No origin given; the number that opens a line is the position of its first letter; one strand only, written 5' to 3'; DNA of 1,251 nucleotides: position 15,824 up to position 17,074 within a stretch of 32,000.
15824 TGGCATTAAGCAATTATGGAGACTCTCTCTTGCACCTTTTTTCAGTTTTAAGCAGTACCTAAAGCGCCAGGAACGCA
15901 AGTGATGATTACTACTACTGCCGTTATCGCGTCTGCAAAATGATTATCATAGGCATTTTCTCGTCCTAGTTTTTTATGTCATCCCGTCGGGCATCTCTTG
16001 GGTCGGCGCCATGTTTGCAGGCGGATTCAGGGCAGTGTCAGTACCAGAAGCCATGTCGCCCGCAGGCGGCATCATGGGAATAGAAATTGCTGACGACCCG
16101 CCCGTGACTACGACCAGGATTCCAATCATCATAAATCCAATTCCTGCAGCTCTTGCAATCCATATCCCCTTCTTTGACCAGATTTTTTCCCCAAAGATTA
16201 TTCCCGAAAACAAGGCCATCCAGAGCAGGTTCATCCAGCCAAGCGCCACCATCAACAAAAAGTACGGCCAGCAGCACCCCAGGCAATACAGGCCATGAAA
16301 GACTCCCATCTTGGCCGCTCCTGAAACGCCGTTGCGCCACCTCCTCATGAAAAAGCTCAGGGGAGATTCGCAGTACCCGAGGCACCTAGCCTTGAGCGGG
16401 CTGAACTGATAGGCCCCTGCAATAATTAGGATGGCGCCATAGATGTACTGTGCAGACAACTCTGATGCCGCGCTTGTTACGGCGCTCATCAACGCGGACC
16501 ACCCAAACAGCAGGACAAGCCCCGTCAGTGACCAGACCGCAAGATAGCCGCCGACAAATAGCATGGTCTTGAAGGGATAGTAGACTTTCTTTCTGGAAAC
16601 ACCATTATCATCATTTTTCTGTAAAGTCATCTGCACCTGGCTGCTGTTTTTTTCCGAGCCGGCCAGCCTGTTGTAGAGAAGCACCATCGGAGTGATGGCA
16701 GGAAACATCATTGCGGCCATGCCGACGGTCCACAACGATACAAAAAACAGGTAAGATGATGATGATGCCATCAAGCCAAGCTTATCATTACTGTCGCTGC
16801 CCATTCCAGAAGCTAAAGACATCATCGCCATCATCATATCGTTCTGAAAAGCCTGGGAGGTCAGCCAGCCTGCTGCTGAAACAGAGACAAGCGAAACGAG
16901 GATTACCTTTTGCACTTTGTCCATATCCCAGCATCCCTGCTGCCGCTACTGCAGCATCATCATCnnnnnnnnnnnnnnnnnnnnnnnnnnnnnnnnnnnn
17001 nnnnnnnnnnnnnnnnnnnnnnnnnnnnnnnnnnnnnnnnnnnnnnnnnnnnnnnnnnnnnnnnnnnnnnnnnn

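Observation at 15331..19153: DUF1326-DUF2182 module duplicated around a C2H2 zinc-finger gene: candidate uncharacterised metal-handling system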

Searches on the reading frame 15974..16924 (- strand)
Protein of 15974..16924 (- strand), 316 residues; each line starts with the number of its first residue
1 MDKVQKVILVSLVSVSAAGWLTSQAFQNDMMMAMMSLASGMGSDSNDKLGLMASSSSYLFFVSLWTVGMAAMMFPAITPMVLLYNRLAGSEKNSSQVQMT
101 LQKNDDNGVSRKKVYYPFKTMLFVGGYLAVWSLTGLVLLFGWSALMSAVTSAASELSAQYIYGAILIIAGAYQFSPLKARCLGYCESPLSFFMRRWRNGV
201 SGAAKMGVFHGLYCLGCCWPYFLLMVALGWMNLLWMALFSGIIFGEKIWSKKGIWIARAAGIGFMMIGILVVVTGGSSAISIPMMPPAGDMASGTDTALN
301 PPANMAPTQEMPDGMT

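Call 3: search_protein_families(library=pfam, proteins=[window:15974-16924:-], max_evalue=0.01)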
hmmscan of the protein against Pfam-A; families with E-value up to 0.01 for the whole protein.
window:15974-16924:- (316 aa): 1 family
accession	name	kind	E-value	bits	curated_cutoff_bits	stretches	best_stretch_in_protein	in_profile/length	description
PF09948.15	PpoB2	-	3.8e-55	187.2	28.7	1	63-270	2-187/188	Copper chaperone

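Call 4: search_protein_families(library=ncbifam, proteins=[window:15974-16924:-], max_evalue=0.01)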
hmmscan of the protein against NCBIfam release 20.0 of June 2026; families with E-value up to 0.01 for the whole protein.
window:15974-16924:- (316 aa): 1 family
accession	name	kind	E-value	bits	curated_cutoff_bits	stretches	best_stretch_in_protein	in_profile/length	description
NF046084.1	XrtY_assoc_Wzy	equivalog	0.0022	16.7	420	1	98-174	358-434/472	exosortase Y-associated Wzy-like protein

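Call 57: find_homologous_proteins(query=window:15974-16924:-)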
Query window:15974-16924:- (316 aa): 2708 proteins with E <= 0.001 among 8000 candidates; the best 120 are listed.
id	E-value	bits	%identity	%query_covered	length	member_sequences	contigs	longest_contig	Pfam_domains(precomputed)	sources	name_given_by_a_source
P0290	3.4e-199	678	99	98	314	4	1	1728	PF09948.16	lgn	-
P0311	3.2e-141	488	75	98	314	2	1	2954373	PF09948.16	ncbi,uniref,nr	ncbi:DUF2182 domain-containing protein [Candidatus Nitrososphaera evergladensis]|uniref:DUF2182 doma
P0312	1.8e-129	449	76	92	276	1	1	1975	PF09948.16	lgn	-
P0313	2.3e-128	446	76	93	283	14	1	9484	PF09948.16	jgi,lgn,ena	-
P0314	9.6e-127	440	67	98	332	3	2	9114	PF09948.16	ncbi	-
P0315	2.2e-126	439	64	100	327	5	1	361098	PF09948.16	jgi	jgi:predicted metal-binding membrane protein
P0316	4.5e-115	402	76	74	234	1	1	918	PF09948.16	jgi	jgi:predicted metal-binding membrane protein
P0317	1.6e-95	338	51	99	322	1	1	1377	PF09948.16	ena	-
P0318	1.9e-94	334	56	86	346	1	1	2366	PF09948.16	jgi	-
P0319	2.9e-93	330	57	98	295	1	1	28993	PF09948.16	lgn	-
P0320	8.5e-93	329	55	86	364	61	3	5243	PF09948.16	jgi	jgi:predicted metal-binding membrane protein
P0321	3.9e-92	327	54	86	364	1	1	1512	PF09948.16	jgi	jgi:predicted metal-binding membrane protein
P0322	8.7e-92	325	55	89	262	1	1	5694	PF09948.16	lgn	-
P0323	1.2e-91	325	58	86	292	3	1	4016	PF09948.16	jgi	-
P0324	1.8e-91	324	54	86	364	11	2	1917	PF09948.16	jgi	jgi:predicted metal-binding membrane protein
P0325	2.0e-91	324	54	89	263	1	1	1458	PF09948.16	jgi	jgi:predicted metal-binding membrane protein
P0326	2.7e-91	324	55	86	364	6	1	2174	PF09948.16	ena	-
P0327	5.7e-91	323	62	86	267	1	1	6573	PF09948.16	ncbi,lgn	-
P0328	8.5e-91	322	52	95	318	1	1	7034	PF09948.16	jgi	jgi:predicted metal-binding membrane protein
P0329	9.3e-91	322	57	85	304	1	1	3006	PF09948.16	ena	-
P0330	1.4e-90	322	54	100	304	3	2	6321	PF09948.16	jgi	jgi:predicted metal-binding membrane protein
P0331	1.6e-90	321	53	94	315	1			PF09948.16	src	-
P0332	2.4e-90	321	52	95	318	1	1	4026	PF09948.16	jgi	jgi:predicted metal-binding membrane protein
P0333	2.6e-90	321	53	94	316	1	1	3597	PF09948.16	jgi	jgi:predicted metal-binding membrane protein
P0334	3.4e-90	320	53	94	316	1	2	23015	PF09948.16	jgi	jgi:predicted metal-binding membrane protein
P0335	4.5e-90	320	55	100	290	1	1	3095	PF09948.16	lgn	-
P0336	5.6e-90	320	55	97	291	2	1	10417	PF09948.16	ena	-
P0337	7.3e-90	319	53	94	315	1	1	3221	PF09948.16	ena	-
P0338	7.8e-90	319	61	85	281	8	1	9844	PF09948.16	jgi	-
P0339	8.1e-90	319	53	94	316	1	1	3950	PF09948.16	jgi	jgi:predicted metal-binding membrane protein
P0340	8.2e-90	319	53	94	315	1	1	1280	PF09948.16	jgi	jgi:predicted metal-binding membrane protein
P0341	8.5e-90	319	56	86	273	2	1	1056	PF09948.16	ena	-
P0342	8.8e-90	319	53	94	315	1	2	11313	PF09948.16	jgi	jgi:predicted metal-binding membrane protein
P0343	9.4e-90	319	54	94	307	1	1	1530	PF09948.16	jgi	jgi:predicted metal-binding membrane protein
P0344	9.7e-90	319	54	92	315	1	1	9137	PF09948.16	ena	-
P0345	9.9e-90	319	57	86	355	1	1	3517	PF09948.16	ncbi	-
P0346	1.0e-89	319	53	94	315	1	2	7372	PF09948.16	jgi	jgi:predicted metal-binding membrane protein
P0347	1.1e-89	319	54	94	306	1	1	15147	PF09948.16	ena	-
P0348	1.2e-89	318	53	94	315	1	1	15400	PF09948.16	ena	-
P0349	1.4e-89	318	53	94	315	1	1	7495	PF09948.16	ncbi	-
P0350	1.6e-89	318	53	94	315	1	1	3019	PF09948.16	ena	-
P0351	1.6e-89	318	52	95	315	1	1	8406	PF09948.16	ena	-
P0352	1.7e-89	318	53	94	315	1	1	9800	PF09948.16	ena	-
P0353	1.7e-89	318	52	94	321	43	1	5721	PF09948.16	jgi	jgi:predicted metal-binding membrane protein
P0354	1.8e-89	318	53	94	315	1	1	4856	PF09948.16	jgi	jgi:predicted metal-binding membrane protein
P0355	1.8e-89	318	53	94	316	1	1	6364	PF09948.16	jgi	jgi:predicted metal-binding membrane protein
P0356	1.8e-89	318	54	94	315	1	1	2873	PF09948.16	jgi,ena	jgi:predicted metal-binding membrane protein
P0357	1.9e-89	318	54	100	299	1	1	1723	PF09948.16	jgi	jgi:predicted metal-binding membrane protein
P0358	1.9e-89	318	52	95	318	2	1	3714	PF09948.16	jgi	jgi:predicted metal-binding membrane protein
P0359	2.0e-89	318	50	99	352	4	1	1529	PF09948.16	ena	-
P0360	2.0e-89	318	53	94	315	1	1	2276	PF09948.16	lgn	-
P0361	2.0e-89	318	56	86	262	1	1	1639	PF09948.16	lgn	-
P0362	2.1e-89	318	55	100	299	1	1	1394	PF09948.16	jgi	jgi:predicted metal-binding membrane protein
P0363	2.1e-89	318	54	94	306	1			PF09948.16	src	-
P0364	2.1e-89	318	53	94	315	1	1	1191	PF09948.16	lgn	-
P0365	2.4e-89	317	58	91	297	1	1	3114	PF09948.16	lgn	-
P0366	2.5e-89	317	55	94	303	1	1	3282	PF09948.16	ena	-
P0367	2.7e-89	317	55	99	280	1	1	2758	PF09948.16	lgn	-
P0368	2.8e-89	317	54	94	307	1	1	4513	PF09948.16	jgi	jgi:predicted metal-binding membrane protein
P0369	2.8e-89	317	57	86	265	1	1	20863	PF09948.16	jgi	jgi:predicted metal-binding membrane protein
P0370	3.0e-89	317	56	86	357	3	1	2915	PF09948.16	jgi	jgi:predicted metal-binding membrane protein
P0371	3.1e-89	317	53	92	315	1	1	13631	PF09948.16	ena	-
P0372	3.3e-89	317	55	97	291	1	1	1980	PF09948.16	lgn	-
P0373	3.7e-89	317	53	94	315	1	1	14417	PF09948.16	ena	-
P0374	3.9e-89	317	53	94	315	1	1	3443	PF09948.16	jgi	jgi:predicted metal-binding membrane protein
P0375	4.0e-89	317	52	94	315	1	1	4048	PF09948.16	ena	-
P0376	4.1e-89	317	53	94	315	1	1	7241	PF09948.16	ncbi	-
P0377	4.4e-89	317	53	94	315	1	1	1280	PF09948.16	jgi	jgi:predicted metal-binding membrane protein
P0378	4.5e-89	317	53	94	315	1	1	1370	PF09948.16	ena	-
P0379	4.6e-89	317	53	94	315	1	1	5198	PF09948.16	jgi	jgi:predicted metal-binding membrane protein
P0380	4.7e-89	316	53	94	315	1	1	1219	PF09948.16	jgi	jgi:predicted metal-binding membrane protein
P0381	5.0e-89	316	54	94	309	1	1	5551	PF09948.16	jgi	jgi:predicted metal-binding membrane protein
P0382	5.2e-89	316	55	94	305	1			PF09948.16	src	-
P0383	5.3e-89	316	54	94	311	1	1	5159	PF09948.16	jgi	jgi:predicted metal-binding membrane protein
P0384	5.5e-89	316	54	94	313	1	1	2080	PF09948.16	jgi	jgi:predicted metal-binding membrane protein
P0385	5.5e-89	316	54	100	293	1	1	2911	PF09948.16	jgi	jgi:predicted metal-binding membrane protein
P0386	5.6e-89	316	54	94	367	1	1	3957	PF09948.16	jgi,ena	jgi:predicted metal-binding membrane protein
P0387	6.2e-89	316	59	86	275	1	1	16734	PF09948.16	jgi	jgi:predicted metal-binding membrane protein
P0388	6.6e-89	316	51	99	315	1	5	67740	PF09948.16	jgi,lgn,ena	jgi:predicted metal-binding membrane protein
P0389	6.9e-89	316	54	94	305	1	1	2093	PF09948.16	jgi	jgi:predicted metal-binding membrane protein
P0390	7.0e-89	316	51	99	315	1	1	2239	PF09948.16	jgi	jgi:predicted metal-binding membrane protein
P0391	7.0e-89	316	51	95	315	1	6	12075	PF09948.16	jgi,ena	jgi:predicted metal-binding membrane protein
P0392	7.1e-89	316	56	86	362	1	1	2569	PF09948.16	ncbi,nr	ncbi:MAG: DUF2182 domain-containing protein [Thermoproteota archaeon]|nr:DUF2182 domain-containing p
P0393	7.7e-89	316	55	97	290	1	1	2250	PF09948.16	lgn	-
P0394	7.8e-89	316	53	94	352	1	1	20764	PF09948.16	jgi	jgi:predicted metal-binding membrane protein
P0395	7.8e-89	316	56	86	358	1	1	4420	PF09948.16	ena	-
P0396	8.4e-89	316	51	96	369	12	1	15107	PF09948.16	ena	-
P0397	8.4e-89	316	53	94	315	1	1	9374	PF09948.16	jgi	jgi:predicted metal-binding membrane protein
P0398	9.2e-89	316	55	97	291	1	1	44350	PF09948.16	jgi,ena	-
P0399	9.9e-89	315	54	94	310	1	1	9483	PF09948.16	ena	-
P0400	9.9e-89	315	55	86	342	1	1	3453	PF09948.16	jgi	jgi:predicted metal-binding membrane protein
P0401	1.0e-88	315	55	86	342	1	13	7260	PF09948.16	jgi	jgi:predicted metal-binding membrane protein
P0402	1.0e-88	315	52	100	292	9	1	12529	PF09948.16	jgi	jgi:predicted metal-binding membrane protein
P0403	1.0e-88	315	53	94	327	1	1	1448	PF09948.16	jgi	jgi:predicted metal-binding membrane protein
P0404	1.1e-88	315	56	86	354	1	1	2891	PF09948.16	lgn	-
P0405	1.1e-88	315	53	92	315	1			PF09948.16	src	-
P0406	1.1e-88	315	54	94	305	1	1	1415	PF09948.16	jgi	jgi:predicted metal-binding membrane protein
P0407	1.1e-88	315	54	95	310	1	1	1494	PF09948.16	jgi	jgi:predicted metal-binding membrane protein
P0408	1.2e-88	315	60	85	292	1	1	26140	PF09948.16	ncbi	-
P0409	1.2e-88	315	56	86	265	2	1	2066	PF09948.16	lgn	-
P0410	1.2e-88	315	59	86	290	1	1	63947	PF09948.16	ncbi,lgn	-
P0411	1.3e-88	315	56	97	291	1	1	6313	PF09948.16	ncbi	-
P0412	1.3e-88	315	52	94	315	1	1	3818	PF09948.16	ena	-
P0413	1.4e-88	315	55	97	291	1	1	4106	PF09948.16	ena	-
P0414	1.5e-88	315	55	97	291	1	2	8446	PF09948.16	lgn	-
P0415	1.5e-88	315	55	86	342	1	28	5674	PF09948.16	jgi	jgi:predicted metal-binding membrane protein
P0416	1.5e-88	315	53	100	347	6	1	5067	PF09948.16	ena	-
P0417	1.5e-88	315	56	86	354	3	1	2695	PF09948.16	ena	-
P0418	1.5e-88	315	54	94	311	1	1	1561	PF09948.16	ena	-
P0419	1.6e-88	315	49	99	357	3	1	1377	PF09948.16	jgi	jgi:predicted metal-binding membrane protein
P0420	1.8e-88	315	55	86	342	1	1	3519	PF09948.16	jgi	jgi:predicted metal-binding membrane protein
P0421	1.8e-88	315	52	94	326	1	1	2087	PF09948.16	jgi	jgi:predicted metal-binding membrane protein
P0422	1.9e-88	315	54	94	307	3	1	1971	PF09948.16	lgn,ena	-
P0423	2.0e-88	314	53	94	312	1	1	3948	PF09948.16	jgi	jgi:predicted metal-binding membrane protein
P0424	2.0e-88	314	56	86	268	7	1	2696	PF09948.16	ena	-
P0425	2.2e-88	314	54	97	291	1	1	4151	PF09948.16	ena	-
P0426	2.3e-88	314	62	67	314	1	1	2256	PF09948.16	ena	-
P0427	2.4e-88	314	52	94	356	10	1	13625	PF09948.16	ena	-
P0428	2.6e-88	314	52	94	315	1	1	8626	PF09948.16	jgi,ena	jgi:predicted metal-binding membrane protein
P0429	2.6e-88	314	53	100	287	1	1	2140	PF09948.16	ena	-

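Call 63: predict_structure(alignment_id=A4)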
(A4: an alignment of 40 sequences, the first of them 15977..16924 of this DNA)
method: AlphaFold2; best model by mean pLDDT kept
length: 316 residues; sequences in the alignment: 40
mean_pLDDT: 69.4   pTM: 0.60
mean pLDDT of the five models: 69.4, 67.1, 66.9, 64.6, 64.5
residues with pLDDT >= 90: 5; 70-90: 173; 50-70: 83; < 50: 55
segments of 3 or more residues with pLDDT < 50: 87-91, 93-104, 281-303, 305-308, 312-316
pLDDT, mean of each block of 10 residues (from residue 1): 73 72 72 67 57 71 78 60 51 44 54 71 88 85 80 75 86 84 77 77 89 86 71 65 69 76 85 66 46 44 47 47
secondary structure, 60 per line:
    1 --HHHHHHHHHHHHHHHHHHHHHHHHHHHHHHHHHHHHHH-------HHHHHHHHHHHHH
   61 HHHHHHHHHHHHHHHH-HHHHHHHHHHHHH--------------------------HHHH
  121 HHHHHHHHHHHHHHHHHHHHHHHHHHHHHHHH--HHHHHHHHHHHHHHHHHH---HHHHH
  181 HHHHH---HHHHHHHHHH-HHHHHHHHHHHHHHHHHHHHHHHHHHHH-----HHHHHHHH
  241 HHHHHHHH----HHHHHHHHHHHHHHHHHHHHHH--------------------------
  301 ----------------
elements in order: H3-40 H48-76 H78-90 H117-152 H155-172 H176-185 H189-198 H200-227 H233-248 H253-274

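Call 65: search_solved_structures(query=A4, max_evalue=1)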
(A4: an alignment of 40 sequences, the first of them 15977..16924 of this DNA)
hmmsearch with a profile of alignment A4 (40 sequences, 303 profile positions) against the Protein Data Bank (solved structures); distinct sequences matched with E-value up to 1: 0.

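Call 68: fold_search(model_id=the predicted structure, library=pdb)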
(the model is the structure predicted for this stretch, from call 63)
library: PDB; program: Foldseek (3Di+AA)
matches with E <= 10: 259; with E <= 0.001: 0
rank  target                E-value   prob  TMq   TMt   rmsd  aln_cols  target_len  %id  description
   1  9c7j_B                2.3e-01  0.13  0.12  0.12  22.3       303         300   12  Crystal structure of caryolan-1-ol synthase complexed with 2-fluorofarnesyl diphosphate (released 2024-11-06)
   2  9m7u_A                4.4e-01  0.12  0.16  0.15  20.7       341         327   12  At S1+tRNA trimer (released 2026-03-18)
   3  7x0z_B                6.8e-01  0.21  0.21  0.14  19.2       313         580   14  Cryo-EM structure of human ABCD1 E630Q in the presence of ATP and Magnesium in outward-facing state (released 2023-03-22)
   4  7pru_A                7.1e-01  0.14  0.17  0.10  20.0       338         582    8  Structure of CtAtm1 in the inward-facing partially occluded with cargo bound (released 2022-08-10)
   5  6qv1_A                7.4e-01  0.18  0.19  0.13  17.5       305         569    9  Structure of ATPgS-bound outward-facing TM287/288 in complex with nanobody Nb_TM1 (released 2019-05-29)
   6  8zko_A                7.7e-01  0.33  0.18  0.16  13.2       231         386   14  CryoEM structure of Thyroid Hormone Transporter MCT8 (released 2025-04-02)
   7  5och_D                8.1e-01  0.28  0.26  0.16  17.3       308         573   10  The crystal structure of human ABCB8 in an outward-facing state (released 2018-07-25)
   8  8kci                  8.1e-01  0.11  0.16  0.05  21.6       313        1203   13  ATP-bound hMRP5 outward-open (released 2024-07-03)
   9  9c7i_C                8.4e-01  0.08  0.13  0.14  22.4       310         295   12  Crystal structure of caryolan-1-ol synthase from S. griseus with PEG molecule in the active site (released 2024-11-06)
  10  9c7i_A                8.8e-01  0.06  0.11  0.11  22.8       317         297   10  Crystal structure of caryolan-1-ol synthase from S. griseus with PEG molecule in the active site (released 2024-11-06)
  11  7sel_A                9.2e-01  0.13  0.18  0.13  18.3       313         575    9  E. coli MsbA in complex with LPS and inhibitor G7090 (compound 3) (released 2022-03-09)
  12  8vox_A                1.0e+00  0.14  0.20  0.14  18.9       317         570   12  Cryo-EM structure of the ABC transporter PCAT1 cysteine-free core bound with MgADP (released 2024-10-30)
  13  7pqx_A                1.1e+00  0.08  0.14  0.08  24.4       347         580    8  Structure of CtAtm1 in the inward-facing open conformation (released 2022-08-10)
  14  9m7w_B                1.1e+00  0.07  0.12  0.12  20.6       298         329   12  At 2S1+S3-tRNA trimer (released 2026-04-01)
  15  7bcw_A                1.1e+00  0.14  0.21  0.15  17.7       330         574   11  Structure of MsbA in Salipro with ADP vanadate (released 2022-01-12)
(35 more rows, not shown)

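Call 70: find_encoding_contigs(protein=P0311, flank=5000, max_places=2)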
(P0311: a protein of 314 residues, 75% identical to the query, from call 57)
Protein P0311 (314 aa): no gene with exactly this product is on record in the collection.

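Call 75: find_related_loci(query=A3, collection=metagenome_contigs, flank=4000)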
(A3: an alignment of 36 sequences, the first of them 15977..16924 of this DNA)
Query A3 (316 aa) in metagenome_contigs; peptide patterns used: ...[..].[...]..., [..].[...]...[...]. (x = any residue, [..] = any of these).
600 stretches matched a pattern (row limit reached: there are more); 514 encode a relative of the query (tblastn E <= 1e-3); the best 80 are kept; 80 distinct loci.
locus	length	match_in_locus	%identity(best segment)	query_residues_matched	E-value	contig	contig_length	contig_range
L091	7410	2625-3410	54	1-271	2e-93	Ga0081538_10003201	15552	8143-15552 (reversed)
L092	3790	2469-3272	53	1-273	6e-91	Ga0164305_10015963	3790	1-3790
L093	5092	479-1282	53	1-273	4e-90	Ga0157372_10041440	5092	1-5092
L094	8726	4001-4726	56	1-270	5e-86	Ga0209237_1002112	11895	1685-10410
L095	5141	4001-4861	50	1-309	1e-85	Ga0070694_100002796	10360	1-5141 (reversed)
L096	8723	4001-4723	55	1-270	1e-84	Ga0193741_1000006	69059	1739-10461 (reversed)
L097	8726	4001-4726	53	1-270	2e-84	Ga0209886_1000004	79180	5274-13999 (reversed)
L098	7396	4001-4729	49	1-270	9e-78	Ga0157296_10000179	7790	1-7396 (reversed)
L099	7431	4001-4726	49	1-269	4e-71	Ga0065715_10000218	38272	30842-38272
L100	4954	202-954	37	2-271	2e-43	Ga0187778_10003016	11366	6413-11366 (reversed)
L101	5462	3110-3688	37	45-248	1e-39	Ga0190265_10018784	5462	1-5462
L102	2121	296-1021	33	1-269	2e-39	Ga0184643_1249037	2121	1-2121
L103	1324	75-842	33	1-304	2e-40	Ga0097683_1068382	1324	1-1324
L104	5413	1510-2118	38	45-271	7e-39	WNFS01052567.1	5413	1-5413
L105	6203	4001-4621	37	43-273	5e-37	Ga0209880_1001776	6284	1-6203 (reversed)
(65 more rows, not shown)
